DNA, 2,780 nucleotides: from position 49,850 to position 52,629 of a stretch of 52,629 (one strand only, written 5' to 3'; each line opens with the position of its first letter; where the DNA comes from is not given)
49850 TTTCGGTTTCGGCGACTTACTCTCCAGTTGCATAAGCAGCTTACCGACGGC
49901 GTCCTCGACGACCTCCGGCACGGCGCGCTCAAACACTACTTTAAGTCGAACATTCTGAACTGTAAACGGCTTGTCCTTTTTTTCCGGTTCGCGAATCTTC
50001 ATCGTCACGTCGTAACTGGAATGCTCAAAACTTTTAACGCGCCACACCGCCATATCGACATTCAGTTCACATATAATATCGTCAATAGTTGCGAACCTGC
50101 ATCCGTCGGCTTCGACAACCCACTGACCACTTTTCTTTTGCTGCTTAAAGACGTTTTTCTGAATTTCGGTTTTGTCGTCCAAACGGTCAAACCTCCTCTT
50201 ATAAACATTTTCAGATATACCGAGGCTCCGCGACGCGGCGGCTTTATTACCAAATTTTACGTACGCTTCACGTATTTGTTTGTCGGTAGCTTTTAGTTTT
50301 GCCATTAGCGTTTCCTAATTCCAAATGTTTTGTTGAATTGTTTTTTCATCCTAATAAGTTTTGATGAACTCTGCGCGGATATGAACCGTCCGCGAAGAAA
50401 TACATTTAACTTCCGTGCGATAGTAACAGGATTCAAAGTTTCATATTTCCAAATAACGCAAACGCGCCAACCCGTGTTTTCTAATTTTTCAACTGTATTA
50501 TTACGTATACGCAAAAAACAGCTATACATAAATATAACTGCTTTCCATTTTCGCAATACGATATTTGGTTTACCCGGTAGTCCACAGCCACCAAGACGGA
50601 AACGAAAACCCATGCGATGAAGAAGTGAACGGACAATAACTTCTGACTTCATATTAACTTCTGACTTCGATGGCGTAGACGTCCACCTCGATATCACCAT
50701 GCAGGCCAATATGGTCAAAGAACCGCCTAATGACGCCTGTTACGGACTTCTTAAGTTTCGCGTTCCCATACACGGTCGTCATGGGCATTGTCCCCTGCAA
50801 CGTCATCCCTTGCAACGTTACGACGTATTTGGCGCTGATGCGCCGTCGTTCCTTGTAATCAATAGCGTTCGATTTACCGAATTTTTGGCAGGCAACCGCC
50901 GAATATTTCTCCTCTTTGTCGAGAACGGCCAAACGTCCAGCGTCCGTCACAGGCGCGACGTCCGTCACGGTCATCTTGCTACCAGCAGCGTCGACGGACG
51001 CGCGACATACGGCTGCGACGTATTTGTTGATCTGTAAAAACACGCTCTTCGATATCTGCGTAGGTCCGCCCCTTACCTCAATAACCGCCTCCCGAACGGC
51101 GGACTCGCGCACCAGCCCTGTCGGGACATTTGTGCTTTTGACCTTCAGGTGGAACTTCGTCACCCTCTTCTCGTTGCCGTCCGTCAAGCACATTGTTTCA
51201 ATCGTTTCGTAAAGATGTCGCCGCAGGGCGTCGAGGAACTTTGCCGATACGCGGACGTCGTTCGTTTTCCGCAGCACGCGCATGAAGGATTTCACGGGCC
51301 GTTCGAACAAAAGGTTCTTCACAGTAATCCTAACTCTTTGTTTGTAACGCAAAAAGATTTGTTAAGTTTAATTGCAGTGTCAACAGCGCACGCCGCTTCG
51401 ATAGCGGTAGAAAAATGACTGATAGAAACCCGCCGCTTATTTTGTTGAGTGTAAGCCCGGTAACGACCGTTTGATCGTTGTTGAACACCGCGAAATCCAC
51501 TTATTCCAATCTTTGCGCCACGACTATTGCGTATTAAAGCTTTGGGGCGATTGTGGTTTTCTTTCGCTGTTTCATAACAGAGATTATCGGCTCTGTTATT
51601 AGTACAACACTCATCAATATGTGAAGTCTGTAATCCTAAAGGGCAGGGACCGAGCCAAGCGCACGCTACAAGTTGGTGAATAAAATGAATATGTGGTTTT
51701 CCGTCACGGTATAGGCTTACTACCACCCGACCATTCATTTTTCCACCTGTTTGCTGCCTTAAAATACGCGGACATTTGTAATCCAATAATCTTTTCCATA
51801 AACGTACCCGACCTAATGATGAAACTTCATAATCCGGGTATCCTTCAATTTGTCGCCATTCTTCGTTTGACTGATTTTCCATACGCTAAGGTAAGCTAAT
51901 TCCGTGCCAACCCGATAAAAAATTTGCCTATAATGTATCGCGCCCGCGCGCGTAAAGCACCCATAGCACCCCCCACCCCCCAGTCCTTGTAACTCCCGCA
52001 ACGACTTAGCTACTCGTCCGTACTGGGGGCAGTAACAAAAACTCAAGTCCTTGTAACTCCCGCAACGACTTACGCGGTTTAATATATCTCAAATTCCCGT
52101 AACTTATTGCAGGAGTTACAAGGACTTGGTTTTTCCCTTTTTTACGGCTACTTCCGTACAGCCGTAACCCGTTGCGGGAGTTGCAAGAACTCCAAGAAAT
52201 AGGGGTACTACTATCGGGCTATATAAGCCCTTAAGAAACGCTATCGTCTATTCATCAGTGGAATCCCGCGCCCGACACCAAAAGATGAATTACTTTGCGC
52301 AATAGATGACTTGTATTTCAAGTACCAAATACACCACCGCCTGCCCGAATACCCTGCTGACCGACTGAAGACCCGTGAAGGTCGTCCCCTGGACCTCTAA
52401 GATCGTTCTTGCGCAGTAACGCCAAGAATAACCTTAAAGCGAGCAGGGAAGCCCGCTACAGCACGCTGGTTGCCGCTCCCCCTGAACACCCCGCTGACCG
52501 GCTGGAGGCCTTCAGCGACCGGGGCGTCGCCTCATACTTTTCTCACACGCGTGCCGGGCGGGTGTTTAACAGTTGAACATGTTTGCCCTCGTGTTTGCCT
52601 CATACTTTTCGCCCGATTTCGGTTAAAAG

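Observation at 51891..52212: Sigma-54-type promoter motif with a 230-bp palindromic four-box element at enhancer distance upstream of the early operon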

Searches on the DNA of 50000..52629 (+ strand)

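Call 4: search_dna_similar(query=window:50000-52629:+, collection=phages, mode=near, max_rows=20)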
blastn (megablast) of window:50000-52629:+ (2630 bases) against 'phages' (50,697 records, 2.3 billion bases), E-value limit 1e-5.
No match.

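Call 21: search_dna_similar(query=window:51880-52290:+, collection=phages, mode=distant, max_rows=20, max_evalue=0.01)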
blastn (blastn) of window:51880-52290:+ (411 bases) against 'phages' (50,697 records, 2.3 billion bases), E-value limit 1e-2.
No match.

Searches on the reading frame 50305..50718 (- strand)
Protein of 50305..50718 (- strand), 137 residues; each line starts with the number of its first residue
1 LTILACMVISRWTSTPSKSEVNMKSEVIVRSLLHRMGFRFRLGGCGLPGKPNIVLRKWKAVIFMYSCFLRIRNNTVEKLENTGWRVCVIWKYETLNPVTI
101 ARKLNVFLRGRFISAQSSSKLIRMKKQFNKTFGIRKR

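Call 7: search_protein_families(library=pfam, proteins=[window:50305-50718:-], max_evalue=0.01)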
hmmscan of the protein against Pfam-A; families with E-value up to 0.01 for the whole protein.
window:50305-50718:- (137 aa): 1 family
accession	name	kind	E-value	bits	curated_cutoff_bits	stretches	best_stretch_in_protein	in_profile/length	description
PF03852.21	Vsr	-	6.2e-11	42.4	27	1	22-68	20-66/74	DNA mismatch endonuclease Vsr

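Call 8: search_protein_families(library=phrogs, proteins=[window:50305-50718:-], max_evalue=0.001)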
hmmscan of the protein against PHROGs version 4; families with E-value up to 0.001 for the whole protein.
window:50305-50718:- (137 aa): 1 family
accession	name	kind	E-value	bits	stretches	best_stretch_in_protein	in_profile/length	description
phrog_13076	-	DNA, RNA and nucleotide metabolism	2.2e-16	60.8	1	22-68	19-65/154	endonuclease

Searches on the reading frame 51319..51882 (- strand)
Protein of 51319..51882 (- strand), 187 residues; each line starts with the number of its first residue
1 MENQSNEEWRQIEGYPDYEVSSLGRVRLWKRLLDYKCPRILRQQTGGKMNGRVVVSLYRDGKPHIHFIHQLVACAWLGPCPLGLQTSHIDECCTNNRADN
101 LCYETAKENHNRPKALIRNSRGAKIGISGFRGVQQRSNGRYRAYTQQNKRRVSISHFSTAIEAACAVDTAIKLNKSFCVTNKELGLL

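Call 7: search_protein_families(library=pfam, proteins=[window:51319-51882:-], max_evalue=0.01)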
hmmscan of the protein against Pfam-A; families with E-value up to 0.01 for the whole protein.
window:51319-51882:- (187 aa): 3 families
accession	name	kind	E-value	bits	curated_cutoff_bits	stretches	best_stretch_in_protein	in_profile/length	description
PF07463.16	NUMOD4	-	1.1e-08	35.6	23.4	1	7-58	1-49/49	NUMOD4 motif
PF13392.12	HNH_3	-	8.7e-07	28.9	24.8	1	67-110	2-45/46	HNH endonuclease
PF00847.26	AP2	-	0.00037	21.2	33.3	1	128-166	1-43/54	AP2 domain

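Call 8: search_protein_families(library=phrogs, proteins=[window:51319-51882:-], max_evalue=0.001)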
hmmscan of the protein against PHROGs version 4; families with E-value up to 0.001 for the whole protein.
window:51319-51882:- (187 aa): 10 families
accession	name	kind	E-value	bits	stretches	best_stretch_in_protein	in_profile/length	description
phrog_59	-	DNA, RNA and nucleotide metabolism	1.7e-27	97.9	1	1-132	132-246/423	HNH endonuclease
phrog_1492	-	DNA, RNA and nucleotide metabolism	1.6e-26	94.4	1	3-110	41-156/414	HNH endonuclease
phrog_959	-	DNA, RNA and nucleotide metabolism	2.7e-22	80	1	5-112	4-105/138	HNH endonuclease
phrog_99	-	DNA, RNA and nucleotide metabolism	1.9e-18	68.3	1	24-183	125-269/383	HNH endonuclease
phrog_4578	-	DNA, RNA and nucleotide metabolism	3.4e-09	37.7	1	72-170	18-110/130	HNH endonuclease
phrog_3593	-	DNA, RNA and nucleotide metabolism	2.8e-06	28.2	1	79-170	106-192/210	HNH endonuclease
phrog_7545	-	DNA, RNA and nucleotide metabolism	2.1e-05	25.8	1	50-110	66-130/160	HNH endonuclease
phrog_6086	-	DNA, RNA and nucleotide metabolism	8.7e-05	23.7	1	6-97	2-73/147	HNH endonuclease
phrog_36769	-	unknown function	0.00016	22.1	1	60-174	236-347/367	-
phrog_13470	-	DNA, RNA and nucleotide metabolism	0.00034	21.8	1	101-166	69-134/152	HNH endonuclease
